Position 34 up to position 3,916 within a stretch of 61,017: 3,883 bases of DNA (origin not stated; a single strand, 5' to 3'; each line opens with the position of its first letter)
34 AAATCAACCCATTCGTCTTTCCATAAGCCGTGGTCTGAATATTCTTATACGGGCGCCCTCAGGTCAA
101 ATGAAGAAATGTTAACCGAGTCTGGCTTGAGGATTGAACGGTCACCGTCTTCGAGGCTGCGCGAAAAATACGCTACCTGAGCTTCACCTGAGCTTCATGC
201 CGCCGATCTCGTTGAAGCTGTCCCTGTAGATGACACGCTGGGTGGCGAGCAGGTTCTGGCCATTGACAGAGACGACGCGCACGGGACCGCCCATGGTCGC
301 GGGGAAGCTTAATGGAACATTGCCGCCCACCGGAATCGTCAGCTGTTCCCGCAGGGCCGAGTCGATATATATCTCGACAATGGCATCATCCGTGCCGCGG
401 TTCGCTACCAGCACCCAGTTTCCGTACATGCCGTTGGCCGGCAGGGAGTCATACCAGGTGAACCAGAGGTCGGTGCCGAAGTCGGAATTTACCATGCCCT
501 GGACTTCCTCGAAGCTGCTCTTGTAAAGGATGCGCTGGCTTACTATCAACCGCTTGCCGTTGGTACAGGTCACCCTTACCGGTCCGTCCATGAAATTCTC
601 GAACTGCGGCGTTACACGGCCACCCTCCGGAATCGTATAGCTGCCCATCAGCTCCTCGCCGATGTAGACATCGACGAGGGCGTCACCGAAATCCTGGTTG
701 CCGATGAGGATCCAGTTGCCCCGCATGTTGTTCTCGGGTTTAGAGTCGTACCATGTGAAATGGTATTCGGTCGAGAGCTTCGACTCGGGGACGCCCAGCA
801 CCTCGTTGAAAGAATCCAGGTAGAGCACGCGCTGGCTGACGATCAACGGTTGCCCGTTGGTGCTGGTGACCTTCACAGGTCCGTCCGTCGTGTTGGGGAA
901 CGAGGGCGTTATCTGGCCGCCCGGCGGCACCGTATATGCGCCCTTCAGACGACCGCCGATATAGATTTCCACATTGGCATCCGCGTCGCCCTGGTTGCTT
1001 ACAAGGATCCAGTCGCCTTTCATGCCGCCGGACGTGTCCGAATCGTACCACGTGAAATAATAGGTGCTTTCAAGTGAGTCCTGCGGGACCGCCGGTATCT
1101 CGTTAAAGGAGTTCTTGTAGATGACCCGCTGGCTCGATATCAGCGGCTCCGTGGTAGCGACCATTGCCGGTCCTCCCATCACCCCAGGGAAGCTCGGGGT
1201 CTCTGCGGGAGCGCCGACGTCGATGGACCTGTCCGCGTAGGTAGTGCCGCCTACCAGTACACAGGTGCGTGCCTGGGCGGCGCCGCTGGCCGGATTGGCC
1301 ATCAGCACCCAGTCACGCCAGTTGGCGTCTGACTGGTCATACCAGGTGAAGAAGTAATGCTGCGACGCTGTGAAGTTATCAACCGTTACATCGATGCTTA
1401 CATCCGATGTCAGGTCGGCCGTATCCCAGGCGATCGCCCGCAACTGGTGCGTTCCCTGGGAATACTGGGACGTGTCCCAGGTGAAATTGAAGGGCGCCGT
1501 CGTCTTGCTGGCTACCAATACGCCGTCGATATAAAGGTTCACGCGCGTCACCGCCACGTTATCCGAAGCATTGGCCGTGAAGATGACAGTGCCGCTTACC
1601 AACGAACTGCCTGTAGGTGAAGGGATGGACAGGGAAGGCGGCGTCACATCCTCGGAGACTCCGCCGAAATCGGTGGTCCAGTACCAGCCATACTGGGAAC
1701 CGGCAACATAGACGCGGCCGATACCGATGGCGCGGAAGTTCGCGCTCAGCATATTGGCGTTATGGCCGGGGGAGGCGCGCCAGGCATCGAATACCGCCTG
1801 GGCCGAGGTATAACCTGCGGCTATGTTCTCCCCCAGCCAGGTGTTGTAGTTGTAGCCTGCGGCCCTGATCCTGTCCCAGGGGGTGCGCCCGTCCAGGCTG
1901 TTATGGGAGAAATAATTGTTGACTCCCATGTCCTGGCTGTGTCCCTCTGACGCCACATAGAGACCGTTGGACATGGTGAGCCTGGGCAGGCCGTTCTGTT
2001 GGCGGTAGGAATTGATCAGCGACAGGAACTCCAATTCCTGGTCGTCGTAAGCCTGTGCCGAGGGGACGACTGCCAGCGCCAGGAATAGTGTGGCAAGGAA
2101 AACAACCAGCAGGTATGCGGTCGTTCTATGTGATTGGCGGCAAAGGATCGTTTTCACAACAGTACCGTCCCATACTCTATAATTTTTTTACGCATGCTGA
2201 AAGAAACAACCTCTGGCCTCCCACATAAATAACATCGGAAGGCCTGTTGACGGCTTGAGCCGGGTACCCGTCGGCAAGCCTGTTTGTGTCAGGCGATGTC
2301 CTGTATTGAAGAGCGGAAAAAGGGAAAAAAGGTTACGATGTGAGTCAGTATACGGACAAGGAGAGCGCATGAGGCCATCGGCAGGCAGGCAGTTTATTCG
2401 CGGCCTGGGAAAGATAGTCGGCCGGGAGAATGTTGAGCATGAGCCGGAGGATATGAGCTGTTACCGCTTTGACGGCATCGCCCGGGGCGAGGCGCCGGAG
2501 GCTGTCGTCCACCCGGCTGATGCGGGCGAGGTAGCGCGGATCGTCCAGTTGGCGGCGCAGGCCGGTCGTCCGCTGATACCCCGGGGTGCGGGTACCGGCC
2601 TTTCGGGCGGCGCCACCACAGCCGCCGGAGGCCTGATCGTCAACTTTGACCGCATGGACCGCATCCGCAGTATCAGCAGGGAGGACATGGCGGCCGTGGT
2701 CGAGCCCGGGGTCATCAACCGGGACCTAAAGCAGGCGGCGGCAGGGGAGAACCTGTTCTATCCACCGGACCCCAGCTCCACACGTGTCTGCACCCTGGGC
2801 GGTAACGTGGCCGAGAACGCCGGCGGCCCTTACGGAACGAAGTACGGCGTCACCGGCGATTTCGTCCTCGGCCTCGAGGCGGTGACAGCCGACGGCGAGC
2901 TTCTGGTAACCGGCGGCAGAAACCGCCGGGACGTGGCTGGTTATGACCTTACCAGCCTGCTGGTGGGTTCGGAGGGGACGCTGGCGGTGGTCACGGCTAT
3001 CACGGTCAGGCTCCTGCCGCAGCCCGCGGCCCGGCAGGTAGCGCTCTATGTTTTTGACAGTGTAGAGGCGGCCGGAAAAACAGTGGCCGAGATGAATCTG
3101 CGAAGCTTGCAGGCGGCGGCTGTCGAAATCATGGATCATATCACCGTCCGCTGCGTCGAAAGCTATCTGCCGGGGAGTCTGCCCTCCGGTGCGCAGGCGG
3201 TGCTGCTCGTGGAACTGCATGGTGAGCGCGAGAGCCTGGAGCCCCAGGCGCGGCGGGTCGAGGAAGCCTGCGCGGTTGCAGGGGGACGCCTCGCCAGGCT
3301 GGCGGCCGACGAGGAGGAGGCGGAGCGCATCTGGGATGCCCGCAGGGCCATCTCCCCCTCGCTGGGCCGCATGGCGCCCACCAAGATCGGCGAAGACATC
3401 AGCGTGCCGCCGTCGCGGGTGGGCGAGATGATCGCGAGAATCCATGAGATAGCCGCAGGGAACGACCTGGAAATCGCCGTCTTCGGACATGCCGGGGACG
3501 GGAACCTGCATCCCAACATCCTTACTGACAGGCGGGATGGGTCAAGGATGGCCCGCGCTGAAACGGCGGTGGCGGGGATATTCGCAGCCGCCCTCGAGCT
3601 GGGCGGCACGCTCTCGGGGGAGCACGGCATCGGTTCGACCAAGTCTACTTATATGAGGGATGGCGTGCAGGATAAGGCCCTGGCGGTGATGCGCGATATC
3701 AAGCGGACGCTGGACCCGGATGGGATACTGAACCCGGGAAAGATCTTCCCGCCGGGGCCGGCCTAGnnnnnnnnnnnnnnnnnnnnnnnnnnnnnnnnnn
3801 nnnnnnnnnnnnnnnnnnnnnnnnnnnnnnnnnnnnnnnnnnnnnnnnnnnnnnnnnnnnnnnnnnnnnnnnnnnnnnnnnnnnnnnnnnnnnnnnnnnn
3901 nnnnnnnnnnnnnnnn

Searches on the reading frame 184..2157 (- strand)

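Call 29: search_protein_families(library=pfam, proteins=[window:184-2157:-], max_evalue=0.00001)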
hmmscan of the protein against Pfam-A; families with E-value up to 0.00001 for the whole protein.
window:184-2157:- (657 aa): 2 families
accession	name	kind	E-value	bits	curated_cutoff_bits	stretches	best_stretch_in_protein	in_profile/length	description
PF00188.32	CAP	-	9.8e-23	81.7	21.1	1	45-164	1-117/117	Cysteine-rich secretory protein family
PF17957.7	Big_7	-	5.8e-19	69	24.1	1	174-241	1-70/70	Bacterial Ig domain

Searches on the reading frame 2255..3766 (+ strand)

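Call 29: search_protein_families(library=pfam, proteins=[window:2255-3766:+], max_evalue=0.00001)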
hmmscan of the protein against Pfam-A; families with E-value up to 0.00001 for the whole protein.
window:2255-3766:+ (503 aa): 2 families
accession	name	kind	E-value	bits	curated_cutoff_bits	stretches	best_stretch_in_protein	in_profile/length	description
PF02913.24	FAD-oxidase_C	-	1.9e-70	237.8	21.2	1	257-497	2-248/248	FAD linked oxidases, C-terminal domain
PF01565.28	FAD_binding_4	-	1.7e-40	138.4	26.4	1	81-219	1-138/139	FAD binding domain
